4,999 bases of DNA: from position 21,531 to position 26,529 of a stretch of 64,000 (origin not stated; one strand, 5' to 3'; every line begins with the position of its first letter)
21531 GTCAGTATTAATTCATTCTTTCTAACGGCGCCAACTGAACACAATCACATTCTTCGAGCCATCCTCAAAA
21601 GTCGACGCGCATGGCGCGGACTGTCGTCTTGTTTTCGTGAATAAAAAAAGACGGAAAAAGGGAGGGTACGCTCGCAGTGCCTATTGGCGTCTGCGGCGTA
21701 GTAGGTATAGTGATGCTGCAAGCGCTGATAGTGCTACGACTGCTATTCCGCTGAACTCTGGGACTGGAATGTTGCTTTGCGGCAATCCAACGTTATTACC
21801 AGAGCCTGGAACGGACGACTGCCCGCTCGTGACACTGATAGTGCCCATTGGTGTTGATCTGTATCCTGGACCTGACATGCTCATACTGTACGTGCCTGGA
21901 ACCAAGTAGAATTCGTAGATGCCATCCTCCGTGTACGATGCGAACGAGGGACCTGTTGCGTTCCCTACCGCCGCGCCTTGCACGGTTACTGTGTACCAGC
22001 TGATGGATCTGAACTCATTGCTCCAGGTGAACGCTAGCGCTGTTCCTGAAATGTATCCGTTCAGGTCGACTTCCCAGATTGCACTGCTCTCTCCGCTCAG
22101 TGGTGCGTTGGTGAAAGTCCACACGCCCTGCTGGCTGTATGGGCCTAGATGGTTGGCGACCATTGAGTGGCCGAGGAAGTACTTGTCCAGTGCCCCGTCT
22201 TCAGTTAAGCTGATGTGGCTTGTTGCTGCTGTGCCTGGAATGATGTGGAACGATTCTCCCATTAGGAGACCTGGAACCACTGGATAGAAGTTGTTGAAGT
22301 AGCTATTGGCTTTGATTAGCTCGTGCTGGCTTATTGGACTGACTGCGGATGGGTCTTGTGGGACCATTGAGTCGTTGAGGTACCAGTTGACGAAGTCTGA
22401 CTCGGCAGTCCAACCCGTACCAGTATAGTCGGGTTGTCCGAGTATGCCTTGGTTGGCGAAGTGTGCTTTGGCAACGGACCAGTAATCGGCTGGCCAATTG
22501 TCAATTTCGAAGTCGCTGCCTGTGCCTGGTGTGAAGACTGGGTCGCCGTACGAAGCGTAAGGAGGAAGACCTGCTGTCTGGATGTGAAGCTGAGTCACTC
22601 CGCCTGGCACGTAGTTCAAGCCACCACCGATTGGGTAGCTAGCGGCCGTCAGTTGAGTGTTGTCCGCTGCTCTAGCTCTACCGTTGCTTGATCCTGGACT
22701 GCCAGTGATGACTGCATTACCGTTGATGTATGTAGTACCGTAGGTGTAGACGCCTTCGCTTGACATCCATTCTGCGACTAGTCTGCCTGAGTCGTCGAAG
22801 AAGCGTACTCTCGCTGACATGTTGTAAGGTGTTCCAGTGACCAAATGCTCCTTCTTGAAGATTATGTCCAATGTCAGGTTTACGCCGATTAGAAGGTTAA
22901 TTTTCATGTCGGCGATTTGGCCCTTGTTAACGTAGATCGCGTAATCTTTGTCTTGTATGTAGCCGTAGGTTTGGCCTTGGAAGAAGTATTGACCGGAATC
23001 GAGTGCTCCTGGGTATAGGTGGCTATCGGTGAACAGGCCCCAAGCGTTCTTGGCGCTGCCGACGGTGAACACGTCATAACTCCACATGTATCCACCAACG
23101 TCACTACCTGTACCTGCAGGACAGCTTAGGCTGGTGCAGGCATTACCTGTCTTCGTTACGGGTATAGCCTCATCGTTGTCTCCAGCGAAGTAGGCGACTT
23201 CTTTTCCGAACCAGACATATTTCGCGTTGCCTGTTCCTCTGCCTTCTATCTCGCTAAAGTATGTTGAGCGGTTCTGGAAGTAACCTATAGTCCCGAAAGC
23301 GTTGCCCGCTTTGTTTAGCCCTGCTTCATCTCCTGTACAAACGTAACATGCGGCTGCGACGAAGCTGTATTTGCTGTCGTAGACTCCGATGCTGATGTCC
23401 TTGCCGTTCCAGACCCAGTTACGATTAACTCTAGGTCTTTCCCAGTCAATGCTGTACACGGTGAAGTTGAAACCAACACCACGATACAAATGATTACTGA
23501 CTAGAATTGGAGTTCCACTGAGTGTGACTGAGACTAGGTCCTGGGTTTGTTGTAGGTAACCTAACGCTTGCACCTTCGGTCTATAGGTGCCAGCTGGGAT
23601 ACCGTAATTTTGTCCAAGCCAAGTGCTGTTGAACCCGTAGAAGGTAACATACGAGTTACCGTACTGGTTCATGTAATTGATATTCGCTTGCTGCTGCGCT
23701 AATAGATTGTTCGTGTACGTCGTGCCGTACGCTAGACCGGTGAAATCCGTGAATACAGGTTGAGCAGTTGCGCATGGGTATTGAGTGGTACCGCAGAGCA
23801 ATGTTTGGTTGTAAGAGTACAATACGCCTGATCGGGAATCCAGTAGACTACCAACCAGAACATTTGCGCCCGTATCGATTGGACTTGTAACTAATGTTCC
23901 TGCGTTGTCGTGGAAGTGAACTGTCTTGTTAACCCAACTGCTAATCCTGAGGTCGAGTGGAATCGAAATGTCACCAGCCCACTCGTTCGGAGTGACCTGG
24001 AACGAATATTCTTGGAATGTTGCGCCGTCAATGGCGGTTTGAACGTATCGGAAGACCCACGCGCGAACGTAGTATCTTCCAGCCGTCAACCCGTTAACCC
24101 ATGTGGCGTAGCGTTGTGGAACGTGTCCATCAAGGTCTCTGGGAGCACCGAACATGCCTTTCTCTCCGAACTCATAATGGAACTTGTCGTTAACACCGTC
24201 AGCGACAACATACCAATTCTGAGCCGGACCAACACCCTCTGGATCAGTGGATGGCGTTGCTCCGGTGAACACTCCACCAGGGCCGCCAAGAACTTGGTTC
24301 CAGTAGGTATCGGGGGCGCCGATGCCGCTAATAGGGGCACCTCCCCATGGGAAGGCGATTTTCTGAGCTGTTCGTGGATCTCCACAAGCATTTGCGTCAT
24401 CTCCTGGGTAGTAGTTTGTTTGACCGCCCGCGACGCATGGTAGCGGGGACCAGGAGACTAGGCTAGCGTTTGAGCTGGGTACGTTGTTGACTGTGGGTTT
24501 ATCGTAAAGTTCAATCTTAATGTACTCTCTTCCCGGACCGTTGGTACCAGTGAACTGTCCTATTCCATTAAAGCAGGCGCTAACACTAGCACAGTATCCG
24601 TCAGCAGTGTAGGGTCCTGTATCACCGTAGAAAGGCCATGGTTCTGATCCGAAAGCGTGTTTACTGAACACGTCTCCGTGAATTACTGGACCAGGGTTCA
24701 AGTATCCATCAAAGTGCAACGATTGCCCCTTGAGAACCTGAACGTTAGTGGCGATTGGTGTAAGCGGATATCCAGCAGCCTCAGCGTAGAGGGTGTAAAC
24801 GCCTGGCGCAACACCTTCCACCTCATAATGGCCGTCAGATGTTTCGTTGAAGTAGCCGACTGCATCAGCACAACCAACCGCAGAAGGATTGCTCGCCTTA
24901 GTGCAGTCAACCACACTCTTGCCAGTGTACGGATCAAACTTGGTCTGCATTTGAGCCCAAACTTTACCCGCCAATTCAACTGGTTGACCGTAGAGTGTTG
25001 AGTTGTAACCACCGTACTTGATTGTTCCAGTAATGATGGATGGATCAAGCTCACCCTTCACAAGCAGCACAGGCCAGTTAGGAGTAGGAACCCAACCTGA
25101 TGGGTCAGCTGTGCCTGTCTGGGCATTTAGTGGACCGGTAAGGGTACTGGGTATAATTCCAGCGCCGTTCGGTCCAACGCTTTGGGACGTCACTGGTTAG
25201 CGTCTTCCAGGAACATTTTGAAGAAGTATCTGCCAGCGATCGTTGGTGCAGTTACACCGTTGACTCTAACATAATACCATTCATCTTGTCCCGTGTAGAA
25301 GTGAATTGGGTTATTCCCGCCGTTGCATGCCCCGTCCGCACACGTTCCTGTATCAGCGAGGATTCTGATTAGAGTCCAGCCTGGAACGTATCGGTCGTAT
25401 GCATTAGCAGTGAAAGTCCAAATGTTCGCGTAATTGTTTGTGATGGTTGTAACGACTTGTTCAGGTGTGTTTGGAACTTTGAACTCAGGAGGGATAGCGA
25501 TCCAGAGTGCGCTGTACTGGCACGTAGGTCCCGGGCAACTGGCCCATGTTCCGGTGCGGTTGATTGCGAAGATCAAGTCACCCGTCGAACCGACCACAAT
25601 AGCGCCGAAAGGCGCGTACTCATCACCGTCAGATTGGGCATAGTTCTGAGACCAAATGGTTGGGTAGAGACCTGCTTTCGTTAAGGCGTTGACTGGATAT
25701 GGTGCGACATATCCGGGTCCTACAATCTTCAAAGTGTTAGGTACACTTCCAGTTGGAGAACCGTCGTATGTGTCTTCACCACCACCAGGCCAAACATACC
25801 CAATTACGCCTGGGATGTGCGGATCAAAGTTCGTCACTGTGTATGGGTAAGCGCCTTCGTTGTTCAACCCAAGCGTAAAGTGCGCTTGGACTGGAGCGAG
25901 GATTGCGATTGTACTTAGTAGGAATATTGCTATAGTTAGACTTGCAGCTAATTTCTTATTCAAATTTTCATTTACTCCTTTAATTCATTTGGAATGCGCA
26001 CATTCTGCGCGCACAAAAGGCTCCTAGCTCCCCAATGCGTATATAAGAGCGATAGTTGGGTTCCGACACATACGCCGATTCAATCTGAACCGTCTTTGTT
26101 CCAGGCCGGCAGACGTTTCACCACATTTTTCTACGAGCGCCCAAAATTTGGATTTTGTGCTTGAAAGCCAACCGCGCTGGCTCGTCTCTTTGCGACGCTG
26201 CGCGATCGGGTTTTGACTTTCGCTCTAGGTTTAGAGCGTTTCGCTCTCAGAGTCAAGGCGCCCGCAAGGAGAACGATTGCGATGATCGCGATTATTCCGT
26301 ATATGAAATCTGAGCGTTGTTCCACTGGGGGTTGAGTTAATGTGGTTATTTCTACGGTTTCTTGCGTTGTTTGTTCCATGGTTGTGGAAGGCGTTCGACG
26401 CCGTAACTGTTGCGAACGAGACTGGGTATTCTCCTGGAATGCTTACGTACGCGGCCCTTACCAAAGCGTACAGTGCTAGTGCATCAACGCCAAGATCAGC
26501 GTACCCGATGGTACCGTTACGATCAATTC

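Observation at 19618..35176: Locus combining two archaeosortase homologues, two PEF-CTERM substrates and two KaiC-type ATPases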

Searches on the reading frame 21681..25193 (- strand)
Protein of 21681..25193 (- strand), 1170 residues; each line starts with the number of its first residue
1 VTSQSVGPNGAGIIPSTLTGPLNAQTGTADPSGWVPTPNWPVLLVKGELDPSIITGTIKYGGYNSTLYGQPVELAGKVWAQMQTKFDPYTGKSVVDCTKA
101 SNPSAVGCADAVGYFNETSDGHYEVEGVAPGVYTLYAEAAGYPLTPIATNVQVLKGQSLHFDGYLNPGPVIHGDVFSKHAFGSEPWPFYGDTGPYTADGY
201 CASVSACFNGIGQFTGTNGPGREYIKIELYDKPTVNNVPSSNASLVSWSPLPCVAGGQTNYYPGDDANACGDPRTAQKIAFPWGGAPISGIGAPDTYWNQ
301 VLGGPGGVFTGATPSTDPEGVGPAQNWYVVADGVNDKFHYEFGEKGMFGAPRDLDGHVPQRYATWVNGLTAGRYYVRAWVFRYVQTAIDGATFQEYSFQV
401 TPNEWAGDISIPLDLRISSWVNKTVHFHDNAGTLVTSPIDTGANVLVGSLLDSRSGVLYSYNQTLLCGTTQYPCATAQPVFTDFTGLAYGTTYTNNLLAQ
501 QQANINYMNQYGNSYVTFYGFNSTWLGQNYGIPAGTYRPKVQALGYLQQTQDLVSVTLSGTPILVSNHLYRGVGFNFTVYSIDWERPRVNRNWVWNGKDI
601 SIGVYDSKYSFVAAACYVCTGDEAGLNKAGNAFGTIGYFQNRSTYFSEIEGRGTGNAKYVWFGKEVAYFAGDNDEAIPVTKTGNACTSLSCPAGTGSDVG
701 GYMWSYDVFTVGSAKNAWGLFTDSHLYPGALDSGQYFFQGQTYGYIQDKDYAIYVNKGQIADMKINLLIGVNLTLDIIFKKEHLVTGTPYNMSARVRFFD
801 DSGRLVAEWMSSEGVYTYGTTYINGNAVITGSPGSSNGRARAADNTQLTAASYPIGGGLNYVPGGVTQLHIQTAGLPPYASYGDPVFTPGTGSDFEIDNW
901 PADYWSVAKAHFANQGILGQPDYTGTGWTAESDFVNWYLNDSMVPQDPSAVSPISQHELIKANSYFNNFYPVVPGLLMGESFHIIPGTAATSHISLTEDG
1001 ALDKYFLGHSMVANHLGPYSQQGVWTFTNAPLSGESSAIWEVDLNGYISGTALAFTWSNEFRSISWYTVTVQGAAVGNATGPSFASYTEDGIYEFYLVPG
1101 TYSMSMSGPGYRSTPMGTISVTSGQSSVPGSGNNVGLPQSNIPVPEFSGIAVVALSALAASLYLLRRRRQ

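Call 3: search_protein_families(library=ncbifam, proteins=[window:21681-25193:-], max_evalue=0.1)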
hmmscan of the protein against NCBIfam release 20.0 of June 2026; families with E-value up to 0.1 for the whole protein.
window:21681-25193:- (1170 aa): 0 families

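Call 4: search_protein_families(library=pfam, proteins=[window:21681-25193:-], max_evalue=0.1)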
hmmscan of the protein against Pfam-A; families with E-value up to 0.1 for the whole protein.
window:21681-25193:- (1170 aa): 1 family
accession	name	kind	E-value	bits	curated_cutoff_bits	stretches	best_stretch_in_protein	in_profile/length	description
PF13620.12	CarboxypepD_reg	-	2.8e-11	44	32.3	2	119-159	36-75/82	Carboxypeptidase regulatory-like domain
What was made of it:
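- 21681..25963 (-): One large PEF-tailed surface (S-layer-candidate) protein gene. It is split in the window into 257-aa and 1170-aa ORFs by a frameshift between ~25103 and ~25208. The tail is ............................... CarboxypepD_reg 44 bits (call 4).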

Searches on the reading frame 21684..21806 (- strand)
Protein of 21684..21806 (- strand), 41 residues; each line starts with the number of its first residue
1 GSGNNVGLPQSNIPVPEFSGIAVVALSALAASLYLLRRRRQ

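Call 17: search_protein_families(library=ncbifam, proteins=[window:21684-21806:-], max_evalue=10)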
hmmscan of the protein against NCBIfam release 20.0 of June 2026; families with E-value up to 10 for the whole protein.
seq(41 aa): 7 families
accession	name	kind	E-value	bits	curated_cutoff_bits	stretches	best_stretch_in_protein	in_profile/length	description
TIGR03024.1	arch_PEF_CTERM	domain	0.002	18.3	23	1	15-40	1-25/25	PEF-CTERM sorting domain-containing protein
NF053845.1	CoaP_CTERM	equivalog_domain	0.0041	16.7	35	1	20-41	14-35/35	choice-of-anchor protein CoaP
NF058571.1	GVDTG_CTERM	domain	0.0077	16.5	29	1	19-39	25-44/44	GVDTG sorting domain-containing protein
TIGR03901.2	MYXO-CTERM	domain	0.012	16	20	1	20-40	15-34/34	MYXO-CTERM sorting domain-containing protein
TIGR01167.1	LPXTG_anchor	domain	0.064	14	15.9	1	20-40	12-32/34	LPXTG cell wall anchor domain-containing protein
NF040681.2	GPS-CTERM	domain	0.079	13.2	28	1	19-40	8-28/28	GPS-CTERM domain-containing protein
TIGR03382.1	GC_trans_RRR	domain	0.4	11.4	15.85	1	24-40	10-26/27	MYXO-CTERM sorting domain-containing protein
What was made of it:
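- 21681..25963 (-): TIGR03024 18.3 bits (call 17).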

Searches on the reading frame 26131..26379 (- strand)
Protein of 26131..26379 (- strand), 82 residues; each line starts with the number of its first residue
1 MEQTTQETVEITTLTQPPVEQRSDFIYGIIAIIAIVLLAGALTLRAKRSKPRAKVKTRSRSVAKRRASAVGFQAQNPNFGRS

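Call 17: search_protein_families(library=ncbifam, proteins=[window:26131-26379:-], max_evalue=10)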
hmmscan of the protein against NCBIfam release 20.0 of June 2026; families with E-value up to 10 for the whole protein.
window:26131-26379:- (82 aa): 2 families
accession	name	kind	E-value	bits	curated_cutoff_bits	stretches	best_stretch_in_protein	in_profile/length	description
TIGR03651.1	circ_ocin_uber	subfamily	0.028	14.7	30.7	1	26-67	27-70/73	circular bacteriocin, circularin A/uberolysin family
TIGR02205.1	septum_zipA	equivalog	0.043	13.9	119.65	1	26-68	8-49/284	cell division protein ZipA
